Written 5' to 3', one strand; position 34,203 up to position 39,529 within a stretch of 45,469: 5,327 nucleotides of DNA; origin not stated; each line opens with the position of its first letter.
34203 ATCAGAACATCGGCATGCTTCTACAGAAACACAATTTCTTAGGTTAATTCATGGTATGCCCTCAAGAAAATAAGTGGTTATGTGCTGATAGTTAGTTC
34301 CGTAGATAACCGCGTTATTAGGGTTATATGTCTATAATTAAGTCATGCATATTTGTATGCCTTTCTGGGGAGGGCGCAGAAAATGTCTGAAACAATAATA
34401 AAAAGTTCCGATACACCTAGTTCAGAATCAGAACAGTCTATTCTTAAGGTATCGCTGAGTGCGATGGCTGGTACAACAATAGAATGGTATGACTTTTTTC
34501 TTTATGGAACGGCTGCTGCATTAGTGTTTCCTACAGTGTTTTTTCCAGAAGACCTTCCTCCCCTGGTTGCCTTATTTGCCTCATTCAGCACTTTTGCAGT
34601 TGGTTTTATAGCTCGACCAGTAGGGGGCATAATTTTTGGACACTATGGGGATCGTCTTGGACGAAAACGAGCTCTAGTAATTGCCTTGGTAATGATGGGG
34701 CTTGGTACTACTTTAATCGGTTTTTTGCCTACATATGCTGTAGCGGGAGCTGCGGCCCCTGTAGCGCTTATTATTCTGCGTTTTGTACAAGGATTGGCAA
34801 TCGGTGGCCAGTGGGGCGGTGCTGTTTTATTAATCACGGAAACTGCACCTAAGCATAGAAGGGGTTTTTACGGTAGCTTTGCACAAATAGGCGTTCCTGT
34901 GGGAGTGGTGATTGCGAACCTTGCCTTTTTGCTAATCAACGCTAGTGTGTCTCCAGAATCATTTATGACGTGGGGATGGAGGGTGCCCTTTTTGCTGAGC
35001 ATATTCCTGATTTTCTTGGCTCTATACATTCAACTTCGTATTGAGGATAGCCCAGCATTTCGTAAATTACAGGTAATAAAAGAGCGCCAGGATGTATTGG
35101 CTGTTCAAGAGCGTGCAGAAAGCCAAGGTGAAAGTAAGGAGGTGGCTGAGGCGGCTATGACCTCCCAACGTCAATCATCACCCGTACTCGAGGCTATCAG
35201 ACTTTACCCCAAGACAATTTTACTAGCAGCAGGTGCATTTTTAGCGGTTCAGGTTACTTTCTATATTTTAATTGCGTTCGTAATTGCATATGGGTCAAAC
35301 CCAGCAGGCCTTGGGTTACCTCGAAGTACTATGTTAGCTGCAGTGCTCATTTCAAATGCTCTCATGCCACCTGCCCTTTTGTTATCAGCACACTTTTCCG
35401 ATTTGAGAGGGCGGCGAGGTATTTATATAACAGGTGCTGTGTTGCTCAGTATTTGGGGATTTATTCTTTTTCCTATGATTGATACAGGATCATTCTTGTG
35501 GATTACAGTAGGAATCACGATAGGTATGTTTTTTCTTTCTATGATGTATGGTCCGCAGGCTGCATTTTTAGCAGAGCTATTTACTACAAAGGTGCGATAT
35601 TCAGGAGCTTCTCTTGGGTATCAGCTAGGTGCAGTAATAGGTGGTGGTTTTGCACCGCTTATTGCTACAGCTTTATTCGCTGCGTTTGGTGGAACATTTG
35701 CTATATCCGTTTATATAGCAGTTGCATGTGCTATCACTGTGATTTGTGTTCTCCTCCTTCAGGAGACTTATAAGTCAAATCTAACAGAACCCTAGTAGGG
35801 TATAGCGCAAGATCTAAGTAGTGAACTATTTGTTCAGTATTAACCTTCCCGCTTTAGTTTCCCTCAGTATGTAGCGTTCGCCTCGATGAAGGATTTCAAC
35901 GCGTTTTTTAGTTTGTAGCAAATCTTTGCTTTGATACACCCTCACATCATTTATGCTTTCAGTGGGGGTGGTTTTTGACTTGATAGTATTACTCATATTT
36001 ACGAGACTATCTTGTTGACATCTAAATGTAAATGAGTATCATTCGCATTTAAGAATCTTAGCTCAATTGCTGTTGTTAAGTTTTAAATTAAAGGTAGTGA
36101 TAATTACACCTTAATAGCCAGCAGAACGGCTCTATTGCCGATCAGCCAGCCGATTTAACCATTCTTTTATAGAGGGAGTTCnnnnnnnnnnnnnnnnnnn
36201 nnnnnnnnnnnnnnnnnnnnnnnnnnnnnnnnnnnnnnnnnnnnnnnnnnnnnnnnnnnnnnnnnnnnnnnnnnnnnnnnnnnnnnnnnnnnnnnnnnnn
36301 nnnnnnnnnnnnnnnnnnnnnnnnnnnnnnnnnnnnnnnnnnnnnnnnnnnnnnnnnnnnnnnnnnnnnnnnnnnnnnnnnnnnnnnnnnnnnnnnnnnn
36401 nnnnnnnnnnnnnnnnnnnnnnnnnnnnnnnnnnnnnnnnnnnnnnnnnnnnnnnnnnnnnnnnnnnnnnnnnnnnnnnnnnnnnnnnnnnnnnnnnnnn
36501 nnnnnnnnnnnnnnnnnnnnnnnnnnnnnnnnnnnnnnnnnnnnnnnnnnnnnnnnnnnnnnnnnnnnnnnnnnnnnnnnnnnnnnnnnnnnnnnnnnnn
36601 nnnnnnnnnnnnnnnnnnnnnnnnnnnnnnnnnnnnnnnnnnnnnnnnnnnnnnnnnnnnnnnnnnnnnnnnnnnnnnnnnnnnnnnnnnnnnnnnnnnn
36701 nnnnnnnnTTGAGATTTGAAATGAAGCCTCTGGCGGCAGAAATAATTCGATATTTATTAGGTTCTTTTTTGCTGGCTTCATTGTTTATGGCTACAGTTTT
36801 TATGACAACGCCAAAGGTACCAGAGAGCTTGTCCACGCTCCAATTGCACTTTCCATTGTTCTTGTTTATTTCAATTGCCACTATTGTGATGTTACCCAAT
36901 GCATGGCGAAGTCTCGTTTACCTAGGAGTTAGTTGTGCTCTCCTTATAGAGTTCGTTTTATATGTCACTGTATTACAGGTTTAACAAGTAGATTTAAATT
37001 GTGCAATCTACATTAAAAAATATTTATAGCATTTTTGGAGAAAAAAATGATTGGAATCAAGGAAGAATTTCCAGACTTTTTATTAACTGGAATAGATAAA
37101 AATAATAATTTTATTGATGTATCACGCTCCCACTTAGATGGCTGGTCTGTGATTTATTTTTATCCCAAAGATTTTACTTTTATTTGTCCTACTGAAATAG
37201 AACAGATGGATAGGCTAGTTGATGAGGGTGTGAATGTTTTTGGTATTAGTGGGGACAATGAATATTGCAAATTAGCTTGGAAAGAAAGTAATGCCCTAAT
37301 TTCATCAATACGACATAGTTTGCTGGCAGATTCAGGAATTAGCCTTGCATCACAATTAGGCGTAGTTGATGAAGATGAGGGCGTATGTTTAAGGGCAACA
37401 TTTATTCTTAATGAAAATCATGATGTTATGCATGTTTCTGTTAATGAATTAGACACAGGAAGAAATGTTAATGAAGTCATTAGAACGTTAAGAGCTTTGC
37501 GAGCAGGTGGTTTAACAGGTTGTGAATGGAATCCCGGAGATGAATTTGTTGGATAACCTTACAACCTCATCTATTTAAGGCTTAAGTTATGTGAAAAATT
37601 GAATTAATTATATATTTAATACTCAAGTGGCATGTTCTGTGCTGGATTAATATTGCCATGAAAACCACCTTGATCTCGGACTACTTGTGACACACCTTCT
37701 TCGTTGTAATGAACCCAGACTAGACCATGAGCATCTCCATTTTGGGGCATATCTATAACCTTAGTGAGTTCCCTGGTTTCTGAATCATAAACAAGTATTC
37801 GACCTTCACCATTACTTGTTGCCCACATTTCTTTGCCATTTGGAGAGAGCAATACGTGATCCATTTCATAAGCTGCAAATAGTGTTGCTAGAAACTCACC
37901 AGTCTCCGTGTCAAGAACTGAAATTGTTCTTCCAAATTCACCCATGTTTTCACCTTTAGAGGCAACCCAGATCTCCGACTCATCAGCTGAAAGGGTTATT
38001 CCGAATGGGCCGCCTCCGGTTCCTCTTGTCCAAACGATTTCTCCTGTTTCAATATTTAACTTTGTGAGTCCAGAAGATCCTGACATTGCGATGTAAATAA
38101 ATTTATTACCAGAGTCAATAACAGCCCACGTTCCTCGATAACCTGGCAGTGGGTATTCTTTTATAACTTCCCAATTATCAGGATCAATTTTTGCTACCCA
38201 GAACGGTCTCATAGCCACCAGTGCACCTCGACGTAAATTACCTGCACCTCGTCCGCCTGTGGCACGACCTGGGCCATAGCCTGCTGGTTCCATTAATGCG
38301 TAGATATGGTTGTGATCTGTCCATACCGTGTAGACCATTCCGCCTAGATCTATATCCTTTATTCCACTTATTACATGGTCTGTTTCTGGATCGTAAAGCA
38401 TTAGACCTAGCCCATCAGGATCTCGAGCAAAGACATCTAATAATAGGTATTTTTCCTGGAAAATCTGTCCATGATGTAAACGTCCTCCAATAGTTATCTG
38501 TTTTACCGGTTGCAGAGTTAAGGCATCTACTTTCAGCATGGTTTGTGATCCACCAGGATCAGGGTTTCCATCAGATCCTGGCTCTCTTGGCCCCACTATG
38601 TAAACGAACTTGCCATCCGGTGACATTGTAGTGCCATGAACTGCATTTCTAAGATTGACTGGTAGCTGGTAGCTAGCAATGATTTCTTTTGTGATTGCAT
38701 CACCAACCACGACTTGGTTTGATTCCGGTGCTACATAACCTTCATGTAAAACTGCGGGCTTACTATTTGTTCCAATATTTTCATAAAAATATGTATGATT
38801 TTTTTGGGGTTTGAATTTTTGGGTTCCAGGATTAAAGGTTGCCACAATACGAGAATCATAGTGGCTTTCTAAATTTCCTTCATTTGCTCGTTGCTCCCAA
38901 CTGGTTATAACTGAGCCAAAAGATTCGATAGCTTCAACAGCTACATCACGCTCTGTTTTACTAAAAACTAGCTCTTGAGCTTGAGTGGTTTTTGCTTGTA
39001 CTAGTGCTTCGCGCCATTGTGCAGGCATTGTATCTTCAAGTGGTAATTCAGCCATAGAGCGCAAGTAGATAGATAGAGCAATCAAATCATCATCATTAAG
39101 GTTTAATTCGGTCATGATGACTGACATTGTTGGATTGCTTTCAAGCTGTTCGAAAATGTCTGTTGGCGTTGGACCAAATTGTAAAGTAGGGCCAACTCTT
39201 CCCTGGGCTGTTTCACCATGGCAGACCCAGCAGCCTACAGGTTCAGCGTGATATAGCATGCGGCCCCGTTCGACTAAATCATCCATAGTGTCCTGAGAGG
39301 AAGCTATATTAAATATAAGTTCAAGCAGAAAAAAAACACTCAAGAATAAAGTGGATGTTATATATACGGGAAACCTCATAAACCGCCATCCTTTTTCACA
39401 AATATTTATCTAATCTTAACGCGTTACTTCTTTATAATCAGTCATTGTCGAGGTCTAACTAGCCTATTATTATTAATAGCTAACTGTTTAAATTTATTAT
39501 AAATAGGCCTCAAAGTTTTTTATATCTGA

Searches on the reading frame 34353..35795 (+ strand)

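Call 9: search_protein_families(library=pfam, proteins=[window:34353-35795:+], max_evalue=0.001)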
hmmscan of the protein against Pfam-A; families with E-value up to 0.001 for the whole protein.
window:34353-35795:+ (480 aa): 2 families
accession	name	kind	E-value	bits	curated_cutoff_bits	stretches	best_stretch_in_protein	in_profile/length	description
PF00083.30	Sugar_tr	-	4.2e-36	125.2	22.3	1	37-478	5-446/452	Sugar (and other) transporter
PF07690.21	MFS_1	-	1.3e-32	113.6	33.4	2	80-415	37-330/347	Major Facilitator Superfamily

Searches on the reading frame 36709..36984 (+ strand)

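Call 10: search_protein_families(library=pfam, proteins=[window:36709-36984:+], max_evalue=0.01)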
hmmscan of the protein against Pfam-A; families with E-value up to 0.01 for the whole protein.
window:36709-36984:+ (91 aa): 1 family
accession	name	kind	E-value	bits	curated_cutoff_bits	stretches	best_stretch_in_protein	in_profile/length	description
PF03814.21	KdpA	-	0.0076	14.9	22.6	1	20-62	488-530/548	Potassium-transporting ATPase A subunit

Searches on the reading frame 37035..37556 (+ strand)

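Call 10: search_protein_families(library=pfam, proteins=[window:37035-37556:+], max_evalue=0.01)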
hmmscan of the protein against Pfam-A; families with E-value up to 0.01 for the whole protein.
window:37035-37556:+ (173 aa): 2 families
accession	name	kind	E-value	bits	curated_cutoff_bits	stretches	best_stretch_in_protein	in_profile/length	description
PF00578.27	AhpC-TSA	-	2.7e-23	82.7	26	1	8-133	1-123/124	AhpC/TSA family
PF08534.16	Redoxin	-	7.3e-10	39.3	26.6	1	10-146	4-145/148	Redoxin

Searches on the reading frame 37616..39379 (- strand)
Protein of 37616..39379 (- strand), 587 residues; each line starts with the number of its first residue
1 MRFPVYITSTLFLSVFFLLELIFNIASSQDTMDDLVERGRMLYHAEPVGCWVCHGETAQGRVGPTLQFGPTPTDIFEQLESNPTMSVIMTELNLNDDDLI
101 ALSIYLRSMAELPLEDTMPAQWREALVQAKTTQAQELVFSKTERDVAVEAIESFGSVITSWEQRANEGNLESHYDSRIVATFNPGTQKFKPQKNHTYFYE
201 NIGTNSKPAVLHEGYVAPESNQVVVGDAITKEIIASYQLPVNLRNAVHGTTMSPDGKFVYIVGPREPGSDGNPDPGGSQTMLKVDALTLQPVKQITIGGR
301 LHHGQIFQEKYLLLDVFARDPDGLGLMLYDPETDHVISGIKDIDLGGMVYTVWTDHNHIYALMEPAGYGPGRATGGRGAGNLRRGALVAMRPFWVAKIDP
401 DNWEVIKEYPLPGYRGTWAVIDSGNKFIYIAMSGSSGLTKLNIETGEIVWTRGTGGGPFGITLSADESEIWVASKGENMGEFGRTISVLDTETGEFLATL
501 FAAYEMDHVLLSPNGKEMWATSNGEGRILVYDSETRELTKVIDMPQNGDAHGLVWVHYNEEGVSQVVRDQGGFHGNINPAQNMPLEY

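Call 10: search_protein_families(library=pfam, proteins=[window:37616-39379:-], max_evalue=0.01)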
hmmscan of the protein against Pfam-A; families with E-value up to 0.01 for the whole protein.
window:37616-39379:- (587 aa): 3 families
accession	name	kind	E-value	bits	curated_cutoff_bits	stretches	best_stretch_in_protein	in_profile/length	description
PF02239.22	Cytochrom_D1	-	1.8e-06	27.2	25.5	1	454-544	266-356/368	Cytochrome D1 heme domain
PF00034.26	Cytochrom_C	-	0.0059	18.3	21.3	0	36-72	1-30/90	Cytochrome c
PF13360.13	PQQ_2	-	0.0078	16.3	27.6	0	417-495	26-94/233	Outer membrane protein assembly factor BamB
